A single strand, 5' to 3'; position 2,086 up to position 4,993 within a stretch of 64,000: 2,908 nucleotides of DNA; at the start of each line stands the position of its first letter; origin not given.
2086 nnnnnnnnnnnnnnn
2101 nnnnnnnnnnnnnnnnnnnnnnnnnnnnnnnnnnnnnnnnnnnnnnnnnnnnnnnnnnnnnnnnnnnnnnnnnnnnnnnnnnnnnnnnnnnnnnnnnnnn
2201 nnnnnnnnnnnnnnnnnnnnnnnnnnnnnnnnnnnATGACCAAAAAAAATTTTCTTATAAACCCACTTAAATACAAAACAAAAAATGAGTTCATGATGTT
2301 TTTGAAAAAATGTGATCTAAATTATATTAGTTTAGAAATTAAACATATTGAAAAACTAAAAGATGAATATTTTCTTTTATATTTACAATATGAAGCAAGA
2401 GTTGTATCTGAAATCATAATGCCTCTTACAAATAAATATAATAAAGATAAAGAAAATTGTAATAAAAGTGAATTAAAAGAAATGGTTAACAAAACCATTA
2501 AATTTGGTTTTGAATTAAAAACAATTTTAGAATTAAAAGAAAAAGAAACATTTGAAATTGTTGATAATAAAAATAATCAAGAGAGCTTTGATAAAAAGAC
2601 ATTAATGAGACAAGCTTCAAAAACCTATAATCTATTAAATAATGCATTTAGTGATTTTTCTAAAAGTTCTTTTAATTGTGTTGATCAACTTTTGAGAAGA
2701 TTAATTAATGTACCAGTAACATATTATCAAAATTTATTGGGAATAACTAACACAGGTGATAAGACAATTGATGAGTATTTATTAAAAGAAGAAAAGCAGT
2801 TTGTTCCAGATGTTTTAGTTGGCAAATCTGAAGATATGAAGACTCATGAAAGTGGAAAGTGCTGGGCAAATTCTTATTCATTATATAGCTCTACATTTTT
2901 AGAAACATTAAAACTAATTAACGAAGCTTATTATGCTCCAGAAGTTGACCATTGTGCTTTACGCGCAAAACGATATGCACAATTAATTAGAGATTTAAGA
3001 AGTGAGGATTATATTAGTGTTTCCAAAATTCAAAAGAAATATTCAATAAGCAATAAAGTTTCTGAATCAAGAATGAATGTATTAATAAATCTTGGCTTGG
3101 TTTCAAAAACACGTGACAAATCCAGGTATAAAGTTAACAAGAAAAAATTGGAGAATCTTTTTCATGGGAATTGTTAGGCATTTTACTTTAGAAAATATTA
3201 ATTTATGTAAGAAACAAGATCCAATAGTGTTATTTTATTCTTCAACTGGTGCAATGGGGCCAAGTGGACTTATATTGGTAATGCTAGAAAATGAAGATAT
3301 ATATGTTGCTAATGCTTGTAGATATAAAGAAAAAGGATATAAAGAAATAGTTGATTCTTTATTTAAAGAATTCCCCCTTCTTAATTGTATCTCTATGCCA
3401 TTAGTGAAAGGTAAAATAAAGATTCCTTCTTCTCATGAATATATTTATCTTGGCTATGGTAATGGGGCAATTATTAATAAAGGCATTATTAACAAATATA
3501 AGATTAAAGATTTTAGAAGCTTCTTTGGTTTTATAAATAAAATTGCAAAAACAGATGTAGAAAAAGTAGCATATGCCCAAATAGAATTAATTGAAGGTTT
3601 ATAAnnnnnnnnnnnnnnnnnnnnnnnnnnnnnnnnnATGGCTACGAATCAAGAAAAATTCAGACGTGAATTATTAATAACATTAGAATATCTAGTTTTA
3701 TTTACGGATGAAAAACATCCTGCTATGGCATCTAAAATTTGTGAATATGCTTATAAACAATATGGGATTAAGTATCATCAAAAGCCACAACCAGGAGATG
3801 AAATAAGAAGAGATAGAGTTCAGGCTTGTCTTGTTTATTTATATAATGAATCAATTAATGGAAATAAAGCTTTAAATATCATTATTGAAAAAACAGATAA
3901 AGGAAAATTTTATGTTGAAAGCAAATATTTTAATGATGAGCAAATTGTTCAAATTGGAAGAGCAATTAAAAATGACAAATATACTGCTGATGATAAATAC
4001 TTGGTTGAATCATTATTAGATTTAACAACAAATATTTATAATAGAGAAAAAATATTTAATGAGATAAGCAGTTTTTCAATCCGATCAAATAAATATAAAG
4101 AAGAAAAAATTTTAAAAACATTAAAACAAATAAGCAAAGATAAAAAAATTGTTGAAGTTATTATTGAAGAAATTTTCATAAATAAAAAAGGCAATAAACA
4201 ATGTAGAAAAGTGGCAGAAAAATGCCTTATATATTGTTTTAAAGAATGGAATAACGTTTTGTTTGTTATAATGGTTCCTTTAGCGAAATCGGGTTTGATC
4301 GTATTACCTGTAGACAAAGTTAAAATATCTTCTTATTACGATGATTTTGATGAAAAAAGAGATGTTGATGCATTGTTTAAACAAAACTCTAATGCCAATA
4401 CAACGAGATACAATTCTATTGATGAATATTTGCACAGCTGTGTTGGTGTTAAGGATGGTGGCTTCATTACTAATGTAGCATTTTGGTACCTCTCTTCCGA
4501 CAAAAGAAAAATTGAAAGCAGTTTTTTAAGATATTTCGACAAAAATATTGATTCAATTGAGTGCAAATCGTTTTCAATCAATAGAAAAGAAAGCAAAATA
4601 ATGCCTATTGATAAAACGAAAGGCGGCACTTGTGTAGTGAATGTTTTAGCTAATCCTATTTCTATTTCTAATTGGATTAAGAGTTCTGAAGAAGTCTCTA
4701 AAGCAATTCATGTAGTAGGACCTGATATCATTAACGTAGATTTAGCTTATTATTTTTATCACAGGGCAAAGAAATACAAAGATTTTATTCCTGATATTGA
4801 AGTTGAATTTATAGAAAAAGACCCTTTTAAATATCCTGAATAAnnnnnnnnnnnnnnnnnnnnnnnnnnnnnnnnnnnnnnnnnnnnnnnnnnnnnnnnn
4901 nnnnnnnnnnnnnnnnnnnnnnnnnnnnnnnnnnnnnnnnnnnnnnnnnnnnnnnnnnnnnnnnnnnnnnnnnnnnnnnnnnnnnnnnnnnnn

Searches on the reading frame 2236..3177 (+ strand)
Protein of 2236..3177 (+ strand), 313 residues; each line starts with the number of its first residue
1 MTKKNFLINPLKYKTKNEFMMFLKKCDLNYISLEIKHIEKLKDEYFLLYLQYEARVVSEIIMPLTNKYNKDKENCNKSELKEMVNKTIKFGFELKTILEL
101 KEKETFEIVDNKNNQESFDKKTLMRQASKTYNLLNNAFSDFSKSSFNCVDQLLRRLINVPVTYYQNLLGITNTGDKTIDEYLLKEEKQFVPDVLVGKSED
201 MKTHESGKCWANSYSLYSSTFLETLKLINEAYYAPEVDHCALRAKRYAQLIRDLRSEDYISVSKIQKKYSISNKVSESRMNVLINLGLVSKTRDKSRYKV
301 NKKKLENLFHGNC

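Call 6: search_protein_families(library=pfam, proteins=[window:2236-3177:+], max_evalue=0.01)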
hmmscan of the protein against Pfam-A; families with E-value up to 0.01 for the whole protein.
window:2236-3177:+ (313 aa): 0 families

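Call 8: search_protein_families(library=phrogs, proteins=[window:2236-3177:+], max_evalue=0.01)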
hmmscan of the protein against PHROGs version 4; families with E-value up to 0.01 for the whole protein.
window:2236-3177:+ (313 aa): 0 families

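Call 9: search_protein_families(library=padloc, proteins=[window:2236-3177:+], max_evalue=0.01)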
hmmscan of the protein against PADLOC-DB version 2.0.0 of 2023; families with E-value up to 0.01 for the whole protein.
window:2236-3177:+ (313 aa): 2 families
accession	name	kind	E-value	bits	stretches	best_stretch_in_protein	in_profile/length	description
PDLC04515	PDC-M21A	-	0.0012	16.6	0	254-308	47-101/205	-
PDLC03963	SoFic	-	0.0055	14.1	0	243-305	291-355/361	-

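Call 10: search_protein_families(library=ncbifam, proteins=[window:2236-3177:+], max_evalue=0.01)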
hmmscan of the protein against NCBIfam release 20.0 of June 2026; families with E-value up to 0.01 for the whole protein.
window:2236-3177:+ (313 aa): 0 families

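Call 119: search_protein_families(library=pfam, proteins=[window:2236-3177:+], max_evalue=10)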
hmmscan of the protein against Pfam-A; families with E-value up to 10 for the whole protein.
window:2236-3177:+ (313 aa): 1 family
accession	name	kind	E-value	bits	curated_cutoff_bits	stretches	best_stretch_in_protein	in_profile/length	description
PF02463.25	SMC_N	-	3.1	7.6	40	1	241-306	55-119/220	RecF/RecN/SMC N terminal domain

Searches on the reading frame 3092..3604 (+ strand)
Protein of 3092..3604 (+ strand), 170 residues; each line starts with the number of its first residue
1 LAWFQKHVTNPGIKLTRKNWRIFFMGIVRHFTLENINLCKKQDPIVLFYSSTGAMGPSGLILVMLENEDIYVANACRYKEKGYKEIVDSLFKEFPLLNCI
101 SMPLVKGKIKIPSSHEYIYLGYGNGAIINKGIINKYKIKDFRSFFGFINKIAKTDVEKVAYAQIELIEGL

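Call 6: search_protein_families(library=pfam, proteins=[window:3092-3604:+], max_evalue=0.01)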
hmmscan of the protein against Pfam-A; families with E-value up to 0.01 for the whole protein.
window:3092-3604:+ (170 aa): 0 families

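Call 8: search_protein_families(library=phrogs, proteins=[window:3092-3604:+], max_evalue=0.01)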
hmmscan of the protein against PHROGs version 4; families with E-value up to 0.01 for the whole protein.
window:3092-3604:+ (170 aa): 0 families

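Call 9: search_protein_families(library=padloc, proteins=[window:3092-3604:+], max_evalue=0.01)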
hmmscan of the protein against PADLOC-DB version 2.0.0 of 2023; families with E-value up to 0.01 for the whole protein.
window:3092-3604:+ (170 aa): 0 families

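Call 10: search_protein_families(library=ncbifam, proteins=[window:3092-3604:+], max_evalue=0.01)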
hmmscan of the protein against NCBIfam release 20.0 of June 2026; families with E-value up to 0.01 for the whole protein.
window:3092-3604:+ (170 aa): 0 families

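Call 119: search_protein_families(library=pfam, proteins=[window:3182-3604:+], max_evalue=10)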
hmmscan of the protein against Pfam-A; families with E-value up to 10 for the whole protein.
window:3182-3604:+ (140 aa): 1 family
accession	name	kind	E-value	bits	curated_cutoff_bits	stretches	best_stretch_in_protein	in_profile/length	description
PF01329.24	Pterin_4a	-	0.27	11.8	26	1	101-127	25-51/91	Pterin 4 alpha carbinolamine dehydratase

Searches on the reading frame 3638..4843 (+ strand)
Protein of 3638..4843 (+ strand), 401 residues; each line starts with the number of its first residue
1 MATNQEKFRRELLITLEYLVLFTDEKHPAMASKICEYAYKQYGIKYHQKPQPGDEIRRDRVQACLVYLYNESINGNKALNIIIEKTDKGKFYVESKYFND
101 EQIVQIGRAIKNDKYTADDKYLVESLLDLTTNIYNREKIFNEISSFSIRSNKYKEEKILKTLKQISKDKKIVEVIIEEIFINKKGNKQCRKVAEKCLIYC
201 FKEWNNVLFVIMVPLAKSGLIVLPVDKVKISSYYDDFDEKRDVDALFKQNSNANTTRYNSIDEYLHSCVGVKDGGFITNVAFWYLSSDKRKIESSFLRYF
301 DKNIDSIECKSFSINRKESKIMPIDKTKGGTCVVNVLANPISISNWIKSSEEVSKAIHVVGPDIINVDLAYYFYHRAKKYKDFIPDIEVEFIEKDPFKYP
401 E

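Call 6: search_protein_families(library=pfam, proteins=[window:3638-4843:+], max_evalue=0.01)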
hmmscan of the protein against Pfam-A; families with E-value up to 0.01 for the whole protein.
window:3638-4843:+ (401 aa): 0 families

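Call 8: search_protein_families(library=phrogs, proteins=[window:3638-4843:+], max_evalue=0.01)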
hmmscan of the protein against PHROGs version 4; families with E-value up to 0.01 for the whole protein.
window:3638-4843:+ (401 aa): 0 families

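Call 9: search_protein_families(library=padloc, proteins=[window:3638-4843:+], max_evalue=0.01)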
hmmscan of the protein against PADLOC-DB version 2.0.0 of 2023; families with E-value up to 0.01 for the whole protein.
window:3638-4843:+ (401 aa): 0 families

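Call 10: search_protein_families(library=ncbifam, proteins=[window:3638-4843:+], max_evalue=0.01)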
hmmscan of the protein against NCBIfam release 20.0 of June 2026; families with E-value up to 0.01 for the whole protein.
window:3638-4843:+ (401 aa): 0 families

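Call 119: search_protein_families(library=pfam, proteins=[window:3638-4843:+], max_evalue=10)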
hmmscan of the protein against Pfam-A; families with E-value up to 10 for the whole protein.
window:3638-4843:+ (401 aa): 0 families

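Call 124: predict_structure(protein=window:3638-4840:+)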
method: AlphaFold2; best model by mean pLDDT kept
length: 401 residues; sequences in the alignment: 1
mean_pLDDT: 33.9   pTM: 0.22
mean pLDDT of the five models: 33.9, 30.9, 30.4, 27.1, 26.3
residues with pLDDT >= 90: 0; 70-90: 0; 50-70: 0; < 50: 401
segments of 3 or more residues with pLDDT < 50: 1-401
pLDDT, mean of each block of 10 residues (from residue 1): 33 32 37 45 38 33 36 35 38 38 39 38 44 40 34 36 36 31 33 33 30 32 30 31 35 37 33 25 26 29 29 29 30 27 33 31 31 39 34 34 33
secondary structure, 60 per line:
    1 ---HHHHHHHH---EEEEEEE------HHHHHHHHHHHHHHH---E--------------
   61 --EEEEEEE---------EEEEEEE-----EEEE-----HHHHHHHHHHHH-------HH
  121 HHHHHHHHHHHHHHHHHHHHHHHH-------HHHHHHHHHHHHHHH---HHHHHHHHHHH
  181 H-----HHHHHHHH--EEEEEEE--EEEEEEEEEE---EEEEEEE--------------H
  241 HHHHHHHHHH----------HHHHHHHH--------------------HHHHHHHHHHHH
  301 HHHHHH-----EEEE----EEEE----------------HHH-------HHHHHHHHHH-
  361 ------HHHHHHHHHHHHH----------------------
elements in order: H4-11 E15-21 H28-42 E63-69 E79-85 E91-94 H100-111 H119-144 H152-166 H170-181 H187-194 E197-203 E206-215 E219-225 H240-250 H261-268 H289-306 E312-315 E320-323 H350-359 H367-379
